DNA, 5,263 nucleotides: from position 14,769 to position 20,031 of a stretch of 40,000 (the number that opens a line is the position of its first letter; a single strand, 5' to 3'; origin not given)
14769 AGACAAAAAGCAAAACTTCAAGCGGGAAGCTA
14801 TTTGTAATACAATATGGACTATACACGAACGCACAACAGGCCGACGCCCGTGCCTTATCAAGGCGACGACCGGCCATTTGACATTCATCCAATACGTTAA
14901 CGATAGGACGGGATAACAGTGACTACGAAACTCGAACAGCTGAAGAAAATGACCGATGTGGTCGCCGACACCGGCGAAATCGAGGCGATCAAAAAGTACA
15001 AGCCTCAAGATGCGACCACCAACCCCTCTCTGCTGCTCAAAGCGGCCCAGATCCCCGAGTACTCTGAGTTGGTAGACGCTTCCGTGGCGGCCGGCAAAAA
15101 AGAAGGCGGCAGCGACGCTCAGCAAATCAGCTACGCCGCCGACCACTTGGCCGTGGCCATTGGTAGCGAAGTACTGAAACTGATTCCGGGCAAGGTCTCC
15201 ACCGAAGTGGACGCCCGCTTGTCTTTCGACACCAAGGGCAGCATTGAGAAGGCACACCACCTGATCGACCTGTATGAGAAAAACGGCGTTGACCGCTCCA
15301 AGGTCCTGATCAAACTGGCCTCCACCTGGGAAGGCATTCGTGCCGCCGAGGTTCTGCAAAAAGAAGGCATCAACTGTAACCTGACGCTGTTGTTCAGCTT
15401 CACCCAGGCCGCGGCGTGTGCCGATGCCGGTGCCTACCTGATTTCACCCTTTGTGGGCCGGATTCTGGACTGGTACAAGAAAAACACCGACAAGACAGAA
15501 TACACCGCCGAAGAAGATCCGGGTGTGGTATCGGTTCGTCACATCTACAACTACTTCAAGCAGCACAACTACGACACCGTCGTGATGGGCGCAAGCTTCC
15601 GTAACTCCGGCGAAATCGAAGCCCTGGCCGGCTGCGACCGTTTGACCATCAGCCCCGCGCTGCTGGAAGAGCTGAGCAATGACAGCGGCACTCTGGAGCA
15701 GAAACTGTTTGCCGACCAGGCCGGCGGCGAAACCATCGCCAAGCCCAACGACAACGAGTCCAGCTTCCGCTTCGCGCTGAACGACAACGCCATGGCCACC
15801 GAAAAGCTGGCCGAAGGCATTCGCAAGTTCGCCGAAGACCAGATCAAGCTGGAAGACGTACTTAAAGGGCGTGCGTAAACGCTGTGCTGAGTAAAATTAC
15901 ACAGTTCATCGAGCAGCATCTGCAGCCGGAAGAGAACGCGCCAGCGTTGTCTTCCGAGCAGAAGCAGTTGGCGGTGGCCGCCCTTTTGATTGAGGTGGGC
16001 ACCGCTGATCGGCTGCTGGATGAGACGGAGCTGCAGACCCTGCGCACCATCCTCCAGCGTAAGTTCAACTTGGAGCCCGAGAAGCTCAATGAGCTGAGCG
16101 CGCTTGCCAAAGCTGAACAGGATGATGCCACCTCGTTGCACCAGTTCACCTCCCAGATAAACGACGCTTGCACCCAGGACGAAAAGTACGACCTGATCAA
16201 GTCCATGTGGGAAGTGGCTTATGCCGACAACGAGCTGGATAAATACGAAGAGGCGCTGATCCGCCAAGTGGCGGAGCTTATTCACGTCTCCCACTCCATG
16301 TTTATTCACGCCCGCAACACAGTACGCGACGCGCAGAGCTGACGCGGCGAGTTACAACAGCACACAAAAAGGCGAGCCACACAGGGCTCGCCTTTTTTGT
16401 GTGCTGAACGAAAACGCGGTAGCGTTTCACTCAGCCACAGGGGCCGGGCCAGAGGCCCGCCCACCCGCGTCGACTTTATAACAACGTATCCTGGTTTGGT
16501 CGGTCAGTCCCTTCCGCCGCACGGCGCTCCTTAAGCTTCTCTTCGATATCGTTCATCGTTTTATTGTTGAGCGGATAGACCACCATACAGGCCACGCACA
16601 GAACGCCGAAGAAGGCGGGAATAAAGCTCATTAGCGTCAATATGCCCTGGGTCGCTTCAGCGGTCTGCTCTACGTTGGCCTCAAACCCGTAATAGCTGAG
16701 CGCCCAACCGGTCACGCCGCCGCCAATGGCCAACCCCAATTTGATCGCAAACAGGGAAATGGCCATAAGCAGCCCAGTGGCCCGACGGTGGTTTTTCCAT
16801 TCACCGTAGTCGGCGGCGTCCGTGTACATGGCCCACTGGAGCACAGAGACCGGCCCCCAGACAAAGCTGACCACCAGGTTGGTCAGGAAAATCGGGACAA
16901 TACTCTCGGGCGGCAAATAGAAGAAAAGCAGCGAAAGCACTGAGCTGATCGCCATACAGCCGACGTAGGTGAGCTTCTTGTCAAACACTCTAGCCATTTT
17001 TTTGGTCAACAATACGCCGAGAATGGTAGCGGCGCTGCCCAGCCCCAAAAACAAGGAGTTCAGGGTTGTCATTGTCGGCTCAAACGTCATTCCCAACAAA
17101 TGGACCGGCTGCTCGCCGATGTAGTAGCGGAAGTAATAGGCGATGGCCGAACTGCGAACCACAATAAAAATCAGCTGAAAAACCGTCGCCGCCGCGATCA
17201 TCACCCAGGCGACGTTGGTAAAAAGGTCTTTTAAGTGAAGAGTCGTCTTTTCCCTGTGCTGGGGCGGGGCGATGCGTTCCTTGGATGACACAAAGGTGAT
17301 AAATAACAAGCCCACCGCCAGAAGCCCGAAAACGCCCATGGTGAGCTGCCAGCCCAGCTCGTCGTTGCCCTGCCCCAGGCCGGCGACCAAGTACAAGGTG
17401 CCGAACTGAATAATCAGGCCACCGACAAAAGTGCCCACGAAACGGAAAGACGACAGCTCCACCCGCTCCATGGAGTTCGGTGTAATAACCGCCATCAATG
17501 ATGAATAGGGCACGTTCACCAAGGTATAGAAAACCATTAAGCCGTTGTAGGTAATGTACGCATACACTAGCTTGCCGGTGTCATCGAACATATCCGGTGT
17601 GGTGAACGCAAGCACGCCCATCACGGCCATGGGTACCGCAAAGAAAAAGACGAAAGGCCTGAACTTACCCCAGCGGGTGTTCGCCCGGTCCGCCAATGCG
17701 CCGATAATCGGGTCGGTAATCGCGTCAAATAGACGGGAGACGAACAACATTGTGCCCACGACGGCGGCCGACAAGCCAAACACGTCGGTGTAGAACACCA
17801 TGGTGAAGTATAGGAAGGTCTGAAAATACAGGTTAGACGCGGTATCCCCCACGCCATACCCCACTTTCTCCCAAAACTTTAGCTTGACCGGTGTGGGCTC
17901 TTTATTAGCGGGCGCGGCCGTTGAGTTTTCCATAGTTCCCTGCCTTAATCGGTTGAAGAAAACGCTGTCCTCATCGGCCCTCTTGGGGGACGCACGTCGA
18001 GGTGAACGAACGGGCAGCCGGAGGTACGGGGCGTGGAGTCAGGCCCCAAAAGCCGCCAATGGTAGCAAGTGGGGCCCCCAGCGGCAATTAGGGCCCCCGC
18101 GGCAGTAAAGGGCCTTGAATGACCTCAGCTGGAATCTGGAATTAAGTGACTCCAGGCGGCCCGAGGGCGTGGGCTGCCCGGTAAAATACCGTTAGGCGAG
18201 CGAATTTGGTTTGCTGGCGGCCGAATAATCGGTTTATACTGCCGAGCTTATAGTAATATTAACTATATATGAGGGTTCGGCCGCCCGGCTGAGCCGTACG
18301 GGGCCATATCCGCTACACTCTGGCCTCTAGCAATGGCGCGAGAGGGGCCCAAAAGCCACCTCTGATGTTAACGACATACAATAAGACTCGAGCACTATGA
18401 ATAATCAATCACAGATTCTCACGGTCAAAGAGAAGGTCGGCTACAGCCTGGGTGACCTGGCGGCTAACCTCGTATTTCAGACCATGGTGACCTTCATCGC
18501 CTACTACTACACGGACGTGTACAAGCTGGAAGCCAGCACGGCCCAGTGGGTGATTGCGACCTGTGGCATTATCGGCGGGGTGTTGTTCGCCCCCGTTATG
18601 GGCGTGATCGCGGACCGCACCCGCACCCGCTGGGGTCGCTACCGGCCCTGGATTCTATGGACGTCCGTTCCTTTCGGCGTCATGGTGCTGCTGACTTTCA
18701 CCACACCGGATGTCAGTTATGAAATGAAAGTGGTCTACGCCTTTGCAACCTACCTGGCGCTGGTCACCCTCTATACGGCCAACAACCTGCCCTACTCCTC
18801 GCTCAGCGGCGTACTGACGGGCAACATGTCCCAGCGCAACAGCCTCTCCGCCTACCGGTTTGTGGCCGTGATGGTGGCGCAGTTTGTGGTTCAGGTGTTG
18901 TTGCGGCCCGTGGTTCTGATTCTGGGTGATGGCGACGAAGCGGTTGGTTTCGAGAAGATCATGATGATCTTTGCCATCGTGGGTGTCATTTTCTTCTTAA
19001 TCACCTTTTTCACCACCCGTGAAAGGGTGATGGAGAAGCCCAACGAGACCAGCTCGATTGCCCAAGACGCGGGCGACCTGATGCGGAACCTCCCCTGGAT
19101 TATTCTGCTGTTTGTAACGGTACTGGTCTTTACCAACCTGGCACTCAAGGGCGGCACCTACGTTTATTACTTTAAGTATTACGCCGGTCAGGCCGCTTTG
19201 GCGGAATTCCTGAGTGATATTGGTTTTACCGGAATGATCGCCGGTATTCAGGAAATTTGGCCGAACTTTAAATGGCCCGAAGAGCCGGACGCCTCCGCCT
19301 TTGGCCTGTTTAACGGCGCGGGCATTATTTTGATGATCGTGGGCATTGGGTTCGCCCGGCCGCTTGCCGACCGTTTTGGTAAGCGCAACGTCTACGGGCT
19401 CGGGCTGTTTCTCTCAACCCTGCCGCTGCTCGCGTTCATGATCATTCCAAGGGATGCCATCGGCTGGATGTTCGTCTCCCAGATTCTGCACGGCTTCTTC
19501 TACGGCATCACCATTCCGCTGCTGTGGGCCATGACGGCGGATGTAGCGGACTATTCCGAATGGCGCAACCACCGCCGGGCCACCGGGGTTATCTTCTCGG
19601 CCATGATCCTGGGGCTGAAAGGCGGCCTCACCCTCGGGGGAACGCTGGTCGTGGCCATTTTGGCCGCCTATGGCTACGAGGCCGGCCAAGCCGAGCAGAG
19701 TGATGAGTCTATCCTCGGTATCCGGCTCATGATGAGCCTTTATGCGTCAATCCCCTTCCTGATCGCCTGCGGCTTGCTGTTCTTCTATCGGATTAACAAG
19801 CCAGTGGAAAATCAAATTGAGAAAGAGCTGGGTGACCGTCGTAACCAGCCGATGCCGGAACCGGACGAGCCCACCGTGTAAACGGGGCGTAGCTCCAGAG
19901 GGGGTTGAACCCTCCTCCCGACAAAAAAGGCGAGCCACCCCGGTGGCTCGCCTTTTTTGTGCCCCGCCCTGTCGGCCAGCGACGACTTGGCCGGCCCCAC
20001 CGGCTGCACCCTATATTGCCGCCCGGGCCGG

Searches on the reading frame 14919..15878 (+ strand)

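Call 32: search_protein_families(library=pfam, proteins=[window:14919-15878:+], max_evalue=0.00001)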
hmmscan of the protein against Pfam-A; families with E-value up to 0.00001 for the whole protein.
window:14919-15878:+ (319 aa): 1 family
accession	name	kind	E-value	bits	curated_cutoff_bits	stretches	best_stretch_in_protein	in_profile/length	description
PF00923.25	TAL_FSA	-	3.9e-98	328.8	27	1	14-313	1-283/285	Transaldolase/Fructose-6-phosphate aldolase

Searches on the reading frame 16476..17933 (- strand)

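Call 32: search_protein_families(library=pfam, proteins=[window:16476-17933:-], max_evalue=0.00001)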
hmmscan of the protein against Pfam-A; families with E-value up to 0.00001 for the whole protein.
window:16476-17933:- (485 aa): 2 families
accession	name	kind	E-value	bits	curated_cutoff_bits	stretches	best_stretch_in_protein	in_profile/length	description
PF13347.12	MFS_2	-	7.2e-94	315.2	27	1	25-457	1-427/427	MFS/sugar transport protein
PF07690.21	MFS_1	-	4.8e-13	49.2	33.4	1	35-374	9-323/347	Major Facilitator Superfamily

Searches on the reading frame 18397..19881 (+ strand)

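Call 32: search_protein_families(library=pfam, proteins=[window:18397-19881:+], max_evalue=0.00001)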
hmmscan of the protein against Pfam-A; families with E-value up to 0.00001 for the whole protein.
window:18397-19881:+ (494 aa): 2 families
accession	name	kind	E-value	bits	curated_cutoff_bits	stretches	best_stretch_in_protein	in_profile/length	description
PF13347.12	MFS_2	-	3.5e-85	286.5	27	2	15-285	1-277/427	MFS/sugar transport protein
PF07690.21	MFS_1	-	2.1e-18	66.8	33.4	2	268-477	3-186/347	Major Facilitator Superfamily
